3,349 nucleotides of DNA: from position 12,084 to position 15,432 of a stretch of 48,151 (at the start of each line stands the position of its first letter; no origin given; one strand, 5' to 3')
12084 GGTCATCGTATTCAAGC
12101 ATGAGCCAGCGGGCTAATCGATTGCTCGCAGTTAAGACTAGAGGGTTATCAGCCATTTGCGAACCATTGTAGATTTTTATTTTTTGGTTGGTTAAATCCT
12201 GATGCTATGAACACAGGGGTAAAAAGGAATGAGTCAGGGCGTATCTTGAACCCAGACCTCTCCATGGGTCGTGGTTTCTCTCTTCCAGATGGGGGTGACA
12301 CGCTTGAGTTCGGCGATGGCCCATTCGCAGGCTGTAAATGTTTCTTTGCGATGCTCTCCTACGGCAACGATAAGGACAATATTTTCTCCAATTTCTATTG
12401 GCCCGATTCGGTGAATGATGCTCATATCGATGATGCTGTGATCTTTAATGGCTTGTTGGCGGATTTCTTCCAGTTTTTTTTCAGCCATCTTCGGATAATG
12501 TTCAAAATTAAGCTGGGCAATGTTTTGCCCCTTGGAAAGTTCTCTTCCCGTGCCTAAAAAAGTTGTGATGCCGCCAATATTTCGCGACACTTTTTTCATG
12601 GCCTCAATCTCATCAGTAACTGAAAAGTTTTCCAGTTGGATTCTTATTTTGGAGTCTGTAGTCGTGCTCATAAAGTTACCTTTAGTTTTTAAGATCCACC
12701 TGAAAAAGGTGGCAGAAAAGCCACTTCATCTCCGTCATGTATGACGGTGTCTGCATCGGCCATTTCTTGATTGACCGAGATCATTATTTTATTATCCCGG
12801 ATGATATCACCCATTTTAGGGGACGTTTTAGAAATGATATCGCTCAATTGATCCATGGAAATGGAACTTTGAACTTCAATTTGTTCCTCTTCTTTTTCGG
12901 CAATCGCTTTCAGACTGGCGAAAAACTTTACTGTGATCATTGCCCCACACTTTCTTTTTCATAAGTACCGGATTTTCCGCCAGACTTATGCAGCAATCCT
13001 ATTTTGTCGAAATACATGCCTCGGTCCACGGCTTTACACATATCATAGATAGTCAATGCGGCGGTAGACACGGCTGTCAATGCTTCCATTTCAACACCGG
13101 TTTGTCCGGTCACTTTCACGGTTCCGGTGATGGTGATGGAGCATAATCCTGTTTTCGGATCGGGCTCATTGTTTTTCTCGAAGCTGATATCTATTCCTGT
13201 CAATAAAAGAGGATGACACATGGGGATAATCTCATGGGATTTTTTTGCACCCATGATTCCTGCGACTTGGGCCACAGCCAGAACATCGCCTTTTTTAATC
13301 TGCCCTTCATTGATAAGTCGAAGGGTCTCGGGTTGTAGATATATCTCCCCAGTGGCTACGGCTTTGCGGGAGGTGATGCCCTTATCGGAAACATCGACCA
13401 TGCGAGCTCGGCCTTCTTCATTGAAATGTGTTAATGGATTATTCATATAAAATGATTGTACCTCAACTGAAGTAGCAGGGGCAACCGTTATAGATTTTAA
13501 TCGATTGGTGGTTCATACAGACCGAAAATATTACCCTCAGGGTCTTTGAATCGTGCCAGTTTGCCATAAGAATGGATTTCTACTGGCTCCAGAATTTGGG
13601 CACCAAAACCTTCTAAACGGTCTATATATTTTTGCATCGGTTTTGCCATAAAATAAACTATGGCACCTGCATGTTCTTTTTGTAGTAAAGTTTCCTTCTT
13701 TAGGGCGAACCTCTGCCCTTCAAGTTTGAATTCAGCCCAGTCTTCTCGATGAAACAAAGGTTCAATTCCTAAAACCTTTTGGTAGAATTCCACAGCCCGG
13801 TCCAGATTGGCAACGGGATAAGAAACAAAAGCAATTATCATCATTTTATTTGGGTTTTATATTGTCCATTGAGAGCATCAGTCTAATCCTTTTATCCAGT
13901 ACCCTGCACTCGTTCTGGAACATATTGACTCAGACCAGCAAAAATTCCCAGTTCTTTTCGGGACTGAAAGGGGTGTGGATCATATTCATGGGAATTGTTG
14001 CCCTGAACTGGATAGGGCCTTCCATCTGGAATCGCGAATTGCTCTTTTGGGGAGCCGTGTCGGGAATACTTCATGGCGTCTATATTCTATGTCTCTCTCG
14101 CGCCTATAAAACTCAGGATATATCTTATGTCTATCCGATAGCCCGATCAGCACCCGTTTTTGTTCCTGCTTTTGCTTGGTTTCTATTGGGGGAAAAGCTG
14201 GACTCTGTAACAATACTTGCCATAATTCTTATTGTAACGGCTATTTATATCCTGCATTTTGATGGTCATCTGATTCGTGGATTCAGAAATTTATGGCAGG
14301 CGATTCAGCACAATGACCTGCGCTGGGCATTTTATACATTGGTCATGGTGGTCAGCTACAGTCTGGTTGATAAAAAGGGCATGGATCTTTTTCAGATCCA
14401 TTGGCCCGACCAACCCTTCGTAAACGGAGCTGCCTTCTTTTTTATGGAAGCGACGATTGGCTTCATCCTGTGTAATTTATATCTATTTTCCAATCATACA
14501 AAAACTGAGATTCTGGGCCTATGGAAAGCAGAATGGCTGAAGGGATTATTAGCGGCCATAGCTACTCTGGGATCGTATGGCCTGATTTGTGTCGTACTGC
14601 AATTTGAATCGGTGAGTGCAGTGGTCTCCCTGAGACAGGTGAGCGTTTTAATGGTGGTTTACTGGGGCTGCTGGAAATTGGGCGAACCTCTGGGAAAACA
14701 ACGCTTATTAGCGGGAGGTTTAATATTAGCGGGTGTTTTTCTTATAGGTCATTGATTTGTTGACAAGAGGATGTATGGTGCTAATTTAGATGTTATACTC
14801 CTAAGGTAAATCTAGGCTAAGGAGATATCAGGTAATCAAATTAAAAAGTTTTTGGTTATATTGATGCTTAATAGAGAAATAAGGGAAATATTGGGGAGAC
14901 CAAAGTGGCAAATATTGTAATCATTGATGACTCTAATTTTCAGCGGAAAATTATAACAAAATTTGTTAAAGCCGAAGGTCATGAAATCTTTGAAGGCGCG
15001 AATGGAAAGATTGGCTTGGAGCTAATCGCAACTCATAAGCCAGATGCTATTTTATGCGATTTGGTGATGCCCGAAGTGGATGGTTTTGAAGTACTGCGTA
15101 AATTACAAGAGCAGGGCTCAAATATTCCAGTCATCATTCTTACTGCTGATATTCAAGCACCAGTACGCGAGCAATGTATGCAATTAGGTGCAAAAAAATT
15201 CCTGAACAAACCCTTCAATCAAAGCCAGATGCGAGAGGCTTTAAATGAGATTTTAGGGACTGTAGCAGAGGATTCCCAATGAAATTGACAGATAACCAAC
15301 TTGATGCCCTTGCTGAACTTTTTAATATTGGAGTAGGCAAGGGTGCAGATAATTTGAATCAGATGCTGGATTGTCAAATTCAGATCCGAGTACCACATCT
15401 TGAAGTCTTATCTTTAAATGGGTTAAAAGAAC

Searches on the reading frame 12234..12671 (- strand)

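Call 58: search_protein_families(library=pfam, proteins=[window:12234-12671:-], max_evalue=0.0001)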
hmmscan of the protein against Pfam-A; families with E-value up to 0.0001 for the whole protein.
window:12234-12671:- (145 aa): 1 family
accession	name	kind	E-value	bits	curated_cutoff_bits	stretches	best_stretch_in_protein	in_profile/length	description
PF02391.22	MoaE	-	9.8e-32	110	23.4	1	12-124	2-113/114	MoaE protein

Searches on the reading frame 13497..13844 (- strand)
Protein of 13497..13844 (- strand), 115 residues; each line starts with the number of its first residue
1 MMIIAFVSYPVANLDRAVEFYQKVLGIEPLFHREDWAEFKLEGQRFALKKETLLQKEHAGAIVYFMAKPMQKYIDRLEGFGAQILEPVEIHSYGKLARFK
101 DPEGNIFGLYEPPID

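Call 58: search_protein_families(library=pfam, proteins=[window:13497-13844:-], max_evalue=0.0001)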
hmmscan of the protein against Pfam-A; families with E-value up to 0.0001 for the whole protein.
window:13497-13844:- (115 aa): 2 families
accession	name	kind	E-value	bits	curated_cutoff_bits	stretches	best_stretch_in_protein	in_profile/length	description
PF00903.31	Glyoxalase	-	1.3e-08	35.6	20.6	1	4-107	2-119/121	Glyoxalase/Bleomycin resistance protein/Dioxygenase superfamily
PF18029.7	Glyoxalase_6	-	4.4e-05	24.5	23.6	1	11-108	6-104/106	Glyoxalase-like domain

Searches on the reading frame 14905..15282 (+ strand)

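Call 38: search_protein_families(library=pfam, proteins=[window:14905-15282:+], max_evalue=0.001)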
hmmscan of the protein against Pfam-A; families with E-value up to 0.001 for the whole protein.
window:14905-15282:+ (125 aa): 1 family
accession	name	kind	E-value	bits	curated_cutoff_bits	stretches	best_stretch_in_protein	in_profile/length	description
PF00072.30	Response_reg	-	3.2e-30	105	30.2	1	4-113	1-110/111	Response regulator receiver domain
